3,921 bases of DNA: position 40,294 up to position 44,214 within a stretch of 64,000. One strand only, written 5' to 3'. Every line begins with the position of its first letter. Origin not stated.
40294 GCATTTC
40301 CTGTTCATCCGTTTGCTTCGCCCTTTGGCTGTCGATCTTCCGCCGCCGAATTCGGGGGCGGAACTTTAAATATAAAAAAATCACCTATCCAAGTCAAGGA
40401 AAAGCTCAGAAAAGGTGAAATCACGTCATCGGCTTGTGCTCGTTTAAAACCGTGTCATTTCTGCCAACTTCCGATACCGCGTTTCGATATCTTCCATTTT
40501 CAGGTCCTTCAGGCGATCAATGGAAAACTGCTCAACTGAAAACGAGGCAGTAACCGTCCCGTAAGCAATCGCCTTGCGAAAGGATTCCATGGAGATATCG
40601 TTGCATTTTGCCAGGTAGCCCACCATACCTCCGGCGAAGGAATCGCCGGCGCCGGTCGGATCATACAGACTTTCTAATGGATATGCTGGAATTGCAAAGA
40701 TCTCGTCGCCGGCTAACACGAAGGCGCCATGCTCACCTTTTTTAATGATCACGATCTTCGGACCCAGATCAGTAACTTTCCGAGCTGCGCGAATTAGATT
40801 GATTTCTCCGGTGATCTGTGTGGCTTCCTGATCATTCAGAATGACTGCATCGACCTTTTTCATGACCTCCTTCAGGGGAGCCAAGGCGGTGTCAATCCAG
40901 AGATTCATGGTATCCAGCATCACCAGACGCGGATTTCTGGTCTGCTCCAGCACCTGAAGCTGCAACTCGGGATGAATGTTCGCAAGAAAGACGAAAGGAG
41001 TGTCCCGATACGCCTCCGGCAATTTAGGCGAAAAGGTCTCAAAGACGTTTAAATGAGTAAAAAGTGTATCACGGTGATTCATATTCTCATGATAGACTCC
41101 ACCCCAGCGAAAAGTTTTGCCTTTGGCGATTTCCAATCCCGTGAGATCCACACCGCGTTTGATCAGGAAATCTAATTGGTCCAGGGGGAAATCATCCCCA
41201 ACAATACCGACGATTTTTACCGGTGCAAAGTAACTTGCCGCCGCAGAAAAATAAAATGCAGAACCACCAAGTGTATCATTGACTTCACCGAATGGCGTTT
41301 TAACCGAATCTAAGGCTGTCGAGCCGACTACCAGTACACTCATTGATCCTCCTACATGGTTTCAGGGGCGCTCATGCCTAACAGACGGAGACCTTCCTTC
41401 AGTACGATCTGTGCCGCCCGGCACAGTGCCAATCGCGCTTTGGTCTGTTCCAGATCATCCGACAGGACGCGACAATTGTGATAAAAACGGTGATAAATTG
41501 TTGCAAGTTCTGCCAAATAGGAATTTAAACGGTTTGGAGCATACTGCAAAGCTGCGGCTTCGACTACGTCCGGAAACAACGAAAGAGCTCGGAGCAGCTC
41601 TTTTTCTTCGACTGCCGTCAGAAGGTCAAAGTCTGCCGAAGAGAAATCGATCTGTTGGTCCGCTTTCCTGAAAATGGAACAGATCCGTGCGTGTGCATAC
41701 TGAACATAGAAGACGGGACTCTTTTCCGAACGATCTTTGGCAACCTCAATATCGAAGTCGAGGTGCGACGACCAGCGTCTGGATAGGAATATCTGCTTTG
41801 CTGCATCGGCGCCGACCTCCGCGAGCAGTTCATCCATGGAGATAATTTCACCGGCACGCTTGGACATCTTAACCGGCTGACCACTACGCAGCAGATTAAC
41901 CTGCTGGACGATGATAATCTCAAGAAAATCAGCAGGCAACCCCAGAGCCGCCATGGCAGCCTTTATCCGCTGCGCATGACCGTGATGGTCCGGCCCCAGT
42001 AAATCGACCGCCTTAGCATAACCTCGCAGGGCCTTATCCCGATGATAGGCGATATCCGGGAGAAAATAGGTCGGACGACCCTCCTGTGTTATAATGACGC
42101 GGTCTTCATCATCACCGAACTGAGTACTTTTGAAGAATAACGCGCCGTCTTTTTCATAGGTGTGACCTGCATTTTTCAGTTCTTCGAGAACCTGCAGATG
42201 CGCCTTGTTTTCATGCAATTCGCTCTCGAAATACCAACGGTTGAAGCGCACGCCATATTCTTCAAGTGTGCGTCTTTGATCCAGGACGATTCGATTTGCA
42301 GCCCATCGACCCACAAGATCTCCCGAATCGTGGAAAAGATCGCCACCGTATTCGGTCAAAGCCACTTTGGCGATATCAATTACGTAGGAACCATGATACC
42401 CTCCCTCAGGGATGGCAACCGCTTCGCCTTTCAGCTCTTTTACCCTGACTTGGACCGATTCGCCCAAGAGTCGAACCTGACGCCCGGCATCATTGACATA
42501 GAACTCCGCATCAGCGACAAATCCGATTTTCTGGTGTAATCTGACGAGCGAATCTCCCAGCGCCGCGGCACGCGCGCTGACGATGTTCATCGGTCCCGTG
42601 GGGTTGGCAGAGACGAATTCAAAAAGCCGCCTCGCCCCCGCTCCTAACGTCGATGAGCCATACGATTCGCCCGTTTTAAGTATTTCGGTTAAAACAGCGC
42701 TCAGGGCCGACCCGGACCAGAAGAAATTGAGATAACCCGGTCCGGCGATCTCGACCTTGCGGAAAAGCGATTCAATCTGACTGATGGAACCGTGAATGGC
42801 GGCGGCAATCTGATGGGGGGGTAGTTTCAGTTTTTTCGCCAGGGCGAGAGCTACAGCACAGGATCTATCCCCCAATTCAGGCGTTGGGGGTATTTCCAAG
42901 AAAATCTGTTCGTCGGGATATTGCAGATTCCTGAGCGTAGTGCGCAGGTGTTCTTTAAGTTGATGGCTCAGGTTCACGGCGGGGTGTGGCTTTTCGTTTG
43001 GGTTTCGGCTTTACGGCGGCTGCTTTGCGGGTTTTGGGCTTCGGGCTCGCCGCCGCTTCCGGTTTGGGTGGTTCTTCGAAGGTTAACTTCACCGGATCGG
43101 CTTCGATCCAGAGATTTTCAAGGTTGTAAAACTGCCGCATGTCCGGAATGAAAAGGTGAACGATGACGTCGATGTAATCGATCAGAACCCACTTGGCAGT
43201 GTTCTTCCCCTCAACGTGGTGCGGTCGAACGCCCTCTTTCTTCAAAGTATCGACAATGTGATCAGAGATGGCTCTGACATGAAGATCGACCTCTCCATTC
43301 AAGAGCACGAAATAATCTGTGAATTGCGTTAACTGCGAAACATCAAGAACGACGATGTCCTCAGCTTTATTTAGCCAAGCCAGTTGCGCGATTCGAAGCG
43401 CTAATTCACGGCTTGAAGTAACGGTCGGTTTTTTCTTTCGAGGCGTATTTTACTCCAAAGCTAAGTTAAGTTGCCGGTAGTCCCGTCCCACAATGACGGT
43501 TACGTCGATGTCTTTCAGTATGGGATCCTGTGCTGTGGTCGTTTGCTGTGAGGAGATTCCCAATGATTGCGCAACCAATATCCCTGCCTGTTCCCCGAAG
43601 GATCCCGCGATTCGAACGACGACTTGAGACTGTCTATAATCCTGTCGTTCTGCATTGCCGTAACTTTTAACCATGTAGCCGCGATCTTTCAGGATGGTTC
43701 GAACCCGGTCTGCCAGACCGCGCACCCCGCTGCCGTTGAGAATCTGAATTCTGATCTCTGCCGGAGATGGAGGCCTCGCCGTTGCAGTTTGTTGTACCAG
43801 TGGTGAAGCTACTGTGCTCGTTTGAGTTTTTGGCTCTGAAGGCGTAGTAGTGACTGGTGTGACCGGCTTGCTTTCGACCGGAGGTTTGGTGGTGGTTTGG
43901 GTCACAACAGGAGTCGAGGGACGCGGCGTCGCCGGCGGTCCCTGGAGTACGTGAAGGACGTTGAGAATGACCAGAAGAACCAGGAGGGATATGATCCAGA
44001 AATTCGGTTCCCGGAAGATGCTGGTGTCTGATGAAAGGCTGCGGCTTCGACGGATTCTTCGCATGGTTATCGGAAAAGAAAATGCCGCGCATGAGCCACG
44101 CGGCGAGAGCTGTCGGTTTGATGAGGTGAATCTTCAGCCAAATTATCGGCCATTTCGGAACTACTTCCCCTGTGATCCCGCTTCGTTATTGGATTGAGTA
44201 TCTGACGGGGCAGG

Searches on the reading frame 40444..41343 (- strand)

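Call 73: search_protein_families(library=pfam, proteins=[window:40444-41343:-], max_evalue=0.001)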
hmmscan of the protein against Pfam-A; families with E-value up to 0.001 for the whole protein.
window:40444-41343:- (299 aa): 2 families
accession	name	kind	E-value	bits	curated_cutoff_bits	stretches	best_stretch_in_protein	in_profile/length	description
PF00294.29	PfkB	-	2.4e-24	86.7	25.8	1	20-273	30-293/302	pfkB family carbohydrate kinase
PF08543.17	Phos_pyr_kin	-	8.3e-05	22.5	27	1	140-263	95-229/246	Phosphomethylpyrimidine kinase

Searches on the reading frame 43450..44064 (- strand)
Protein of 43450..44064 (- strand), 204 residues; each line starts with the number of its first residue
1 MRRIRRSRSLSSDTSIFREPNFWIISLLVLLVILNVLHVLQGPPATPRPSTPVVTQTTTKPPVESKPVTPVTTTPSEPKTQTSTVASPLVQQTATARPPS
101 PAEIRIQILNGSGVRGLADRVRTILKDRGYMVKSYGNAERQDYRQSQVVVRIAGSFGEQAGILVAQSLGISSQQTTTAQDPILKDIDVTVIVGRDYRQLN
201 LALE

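Call 73: search_protein_families(library=pfam, proteins=[window:43450-44064:-], max_evalue=0.001)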
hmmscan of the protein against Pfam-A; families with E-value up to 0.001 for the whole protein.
window:43450-44064:- (204 aa): 1 family
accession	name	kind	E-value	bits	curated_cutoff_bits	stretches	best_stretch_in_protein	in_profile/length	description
PF13399.11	LytR_C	-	2e-16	61.1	22.2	1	103-196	1-86/86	LytR cell envelope-related transcriptional attenuator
